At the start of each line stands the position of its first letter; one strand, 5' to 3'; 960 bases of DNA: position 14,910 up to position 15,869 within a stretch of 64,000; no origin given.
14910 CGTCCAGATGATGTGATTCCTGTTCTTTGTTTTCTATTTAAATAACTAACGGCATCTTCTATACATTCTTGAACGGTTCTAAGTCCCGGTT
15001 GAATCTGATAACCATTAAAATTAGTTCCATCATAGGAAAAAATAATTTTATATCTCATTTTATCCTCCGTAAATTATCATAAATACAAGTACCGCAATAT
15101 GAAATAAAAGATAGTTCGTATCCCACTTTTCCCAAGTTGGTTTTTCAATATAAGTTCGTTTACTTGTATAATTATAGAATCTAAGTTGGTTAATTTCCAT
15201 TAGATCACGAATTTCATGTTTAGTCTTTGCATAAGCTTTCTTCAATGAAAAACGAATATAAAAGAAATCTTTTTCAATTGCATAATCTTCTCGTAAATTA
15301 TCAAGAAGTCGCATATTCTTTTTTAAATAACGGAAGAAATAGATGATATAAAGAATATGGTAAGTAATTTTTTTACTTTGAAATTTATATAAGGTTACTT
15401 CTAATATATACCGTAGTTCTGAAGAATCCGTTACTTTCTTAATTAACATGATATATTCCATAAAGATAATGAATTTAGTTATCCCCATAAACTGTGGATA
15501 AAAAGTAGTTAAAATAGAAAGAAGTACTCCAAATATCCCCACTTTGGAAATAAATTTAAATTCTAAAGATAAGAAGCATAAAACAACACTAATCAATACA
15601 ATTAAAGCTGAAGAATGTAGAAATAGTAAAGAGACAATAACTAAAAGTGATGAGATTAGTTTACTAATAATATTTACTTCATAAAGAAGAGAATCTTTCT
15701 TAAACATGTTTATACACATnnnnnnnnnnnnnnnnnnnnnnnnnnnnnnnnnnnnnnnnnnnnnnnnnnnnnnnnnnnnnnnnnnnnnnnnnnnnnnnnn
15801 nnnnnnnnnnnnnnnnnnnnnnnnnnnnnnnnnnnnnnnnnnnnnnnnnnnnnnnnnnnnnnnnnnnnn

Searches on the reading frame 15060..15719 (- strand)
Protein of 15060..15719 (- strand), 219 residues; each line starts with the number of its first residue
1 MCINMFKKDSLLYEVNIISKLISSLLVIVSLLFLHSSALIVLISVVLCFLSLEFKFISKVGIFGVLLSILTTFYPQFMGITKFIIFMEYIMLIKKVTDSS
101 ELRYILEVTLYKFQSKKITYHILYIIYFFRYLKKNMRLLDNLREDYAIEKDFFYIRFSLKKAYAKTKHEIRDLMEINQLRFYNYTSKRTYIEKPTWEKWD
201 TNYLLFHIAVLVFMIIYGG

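Call 43: find_homologous_proteins(query=window:15060-15719:-, max_evalue=0.00001)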
Query window:15060-15719:- (219 aa): 47 proteins with E <= 0.00001 among 377 candidates.
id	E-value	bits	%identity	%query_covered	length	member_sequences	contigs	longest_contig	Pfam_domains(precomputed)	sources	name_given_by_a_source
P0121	2.5e-128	444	100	98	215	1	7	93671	-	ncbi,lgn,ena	-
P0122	5.1e-120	417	93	98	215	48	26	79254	-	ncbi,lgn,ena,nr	ncbi:MAG TPA: hypothetical protein IAB56_01115 [Candidatus Scybalousia intestinigallinarum]|nr:hypot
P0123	5.6e-108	378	87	98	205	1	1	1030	-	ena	-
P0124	9.8e-93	328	70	98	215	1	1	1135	-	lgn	-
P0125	1.7e-79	285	60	98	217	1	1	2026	-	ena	-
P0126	5.7e-77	277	60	98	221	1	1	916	-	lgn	-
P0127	1.2e-75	272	60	98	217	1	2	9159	-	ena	-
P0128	6.1e-75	270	57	98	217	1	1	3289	-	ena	-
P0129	2.2e-73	265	58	98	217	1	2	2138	-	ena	-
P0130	3.8e-72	261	55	98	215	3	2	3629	-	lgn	-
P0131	7.9e-72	260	56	98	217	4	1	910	-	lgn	-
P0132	1.9e-70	255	56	98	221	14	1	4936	-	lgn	-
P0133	3.2e-70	254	57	98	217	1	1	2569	-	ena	-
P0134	4.0e-70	254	57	98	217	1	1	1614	-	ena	-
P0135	4.6e-70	254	53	98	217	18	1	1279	-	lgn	-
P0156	1.3e-57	213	49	98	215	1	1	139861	-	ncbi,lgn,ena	-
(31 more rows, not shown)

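Call 46: find_encoding_contigs(protein=P0122, flank=500, max_places=4)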
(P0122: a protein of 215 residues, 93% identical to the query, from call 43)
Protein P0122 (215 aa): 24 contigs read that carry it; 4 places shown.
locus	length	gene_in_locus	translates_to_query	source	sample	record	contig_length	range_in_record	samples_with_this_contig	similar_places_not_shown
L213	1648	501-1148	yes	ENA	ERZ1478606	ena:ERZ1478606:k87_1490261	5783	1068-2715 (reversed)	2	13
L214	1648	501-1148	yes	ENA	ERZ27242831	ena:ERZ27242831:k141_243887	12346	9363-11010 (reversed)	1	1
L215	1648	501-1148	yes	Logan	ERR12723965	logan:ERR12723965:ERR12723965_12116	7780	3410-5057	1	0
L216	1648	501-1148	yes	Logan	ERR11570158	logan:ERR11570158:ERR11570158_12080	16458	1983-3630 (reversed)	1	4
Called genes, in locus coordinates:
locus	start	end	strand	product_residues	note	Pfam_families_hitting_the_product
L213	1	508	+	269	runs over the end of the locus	PF00005:ABC_tran, PF13304:AAA_21 (weak)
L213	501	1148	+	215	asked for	-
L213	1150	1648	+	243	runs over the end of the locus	PF01416:PseudoU_synth_1, PF10105:DUF2344 (weak), PF01416:PseudoU_synth_1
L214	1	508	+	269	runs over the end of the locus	PF00005:ABC_tran, PF13304:AAA_21 (weak)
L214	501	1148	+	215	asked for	-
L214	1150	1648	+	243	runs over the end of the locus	PF01416:PseudoU_synth_1, PF10105:DUF2344 (weak), PF01416:PseudoU_synth_1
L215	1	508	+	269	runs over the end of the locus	PF00005:ABC_tran, PF13304:AAA_21 (weak)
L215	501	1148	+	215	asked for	-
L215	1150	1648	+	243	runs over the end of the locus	PF01416:PseudoU_synth_1, PF10105:DUF2344 (weak), PF01416:PseudoU_synth_1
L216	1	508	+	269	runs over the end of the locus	PF00005:ABC_tran, PF13304:AAA_21 (weak)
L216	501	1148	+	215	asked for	-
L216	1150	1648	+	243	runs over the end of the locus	PF01416:PseudoU_synth_1, PF10105:DUF2344 (weak), PF01416:PseudoU_synth_1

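Call 47: find_encoding_contigs(protein=P0124, flank=500, max_places=2)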
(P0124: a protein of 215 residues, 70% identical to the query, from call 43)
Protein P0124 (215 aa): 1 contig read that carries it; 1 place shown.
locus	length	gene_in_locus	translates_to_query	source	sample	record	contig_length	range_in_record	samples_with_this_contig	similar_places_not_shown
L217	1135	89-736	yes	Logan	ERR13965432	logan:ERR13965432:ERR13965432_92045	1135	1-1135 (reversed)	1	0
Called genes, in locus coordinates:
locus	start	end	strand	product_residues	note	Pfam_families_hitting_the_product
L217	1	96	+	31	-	?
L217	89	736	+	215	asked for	-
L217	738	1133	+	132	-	?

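Call 48: find_encoding_contigs(protein=P0130, flank=500, max_places=2)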
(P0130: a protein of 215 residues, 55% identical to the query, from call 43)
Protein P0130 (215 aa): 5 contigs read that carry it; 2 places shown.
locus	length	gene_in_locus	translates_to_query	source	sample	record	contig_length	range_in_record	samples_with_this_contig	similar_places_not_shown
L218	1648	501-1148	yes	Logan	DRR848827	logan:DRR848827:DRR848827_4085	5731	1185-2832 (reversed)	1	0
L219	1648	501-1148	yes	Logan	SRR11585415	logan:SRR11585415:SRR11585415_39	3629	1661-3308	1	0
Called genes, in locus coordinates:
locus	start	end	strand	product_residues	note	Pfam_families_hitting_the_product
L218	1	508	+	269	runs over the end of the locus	PF00005:ABC_tran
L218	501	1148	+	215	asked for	-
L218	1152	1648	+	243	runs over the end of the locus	PF01416:PseudoU_synth_1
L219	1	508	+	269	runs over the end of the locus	PF00005:ABC_tran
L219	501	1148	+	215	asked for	-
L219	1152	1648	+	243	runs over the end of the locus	PF01416:PseudoU_synth_1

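Call 49: find_encoding_contigs(protein=P0156, flank=500, max_places=2)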
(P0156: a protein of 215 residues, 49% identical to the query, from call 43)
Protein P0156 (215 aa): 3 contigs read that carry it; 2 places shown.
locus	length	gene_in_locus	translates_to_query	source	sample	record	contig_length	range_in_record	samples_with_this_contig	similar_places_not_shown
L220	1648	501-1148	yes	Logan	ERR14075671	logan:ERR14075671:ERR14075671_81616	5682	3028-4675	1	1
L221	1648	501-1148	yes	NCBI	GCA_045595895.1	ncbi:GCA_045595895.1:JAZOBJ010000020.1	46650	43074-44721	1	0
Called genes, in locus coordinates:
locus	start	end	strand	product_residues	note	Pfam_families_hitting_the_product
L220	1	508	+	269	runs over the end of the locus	PF00005:ABC_tran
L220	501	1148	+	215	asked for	-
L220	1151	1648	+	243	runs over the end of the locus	PF01416:PseudoU_synth_1, PF10105:DUF2344 (weak), PF01416:PseudoU_synth_1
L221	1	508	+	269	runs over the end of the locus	PF00005:ABC_tran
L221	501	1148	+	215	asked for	-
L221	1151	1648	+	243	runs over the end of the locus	PF01416:PseudoU_synth_1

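Call 71: find_encoding_contigs(protein=P0121, flank=300, max_places=8)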
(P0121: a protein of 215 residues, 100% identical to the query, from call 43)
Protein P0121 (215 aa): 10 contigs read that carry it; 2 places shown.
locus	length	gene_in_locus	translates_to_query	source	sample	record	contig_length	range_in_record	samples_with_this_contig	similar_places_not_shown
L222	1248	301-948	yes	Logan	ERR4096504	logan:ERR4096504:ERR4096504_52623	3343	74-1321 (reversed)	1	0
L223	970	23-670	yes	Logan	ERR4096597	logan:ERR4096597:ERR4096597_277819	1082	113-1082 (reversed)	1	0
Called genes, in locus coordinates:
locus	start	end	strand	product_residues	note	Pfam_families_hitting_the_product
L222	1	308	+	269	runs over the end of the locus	PF00005:ABC_tran, PF13304:AAA_21 (faint)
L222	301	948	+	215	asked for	-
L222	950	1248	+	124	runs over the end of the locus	?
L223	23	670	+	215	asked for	-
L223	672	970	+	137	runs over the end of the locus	?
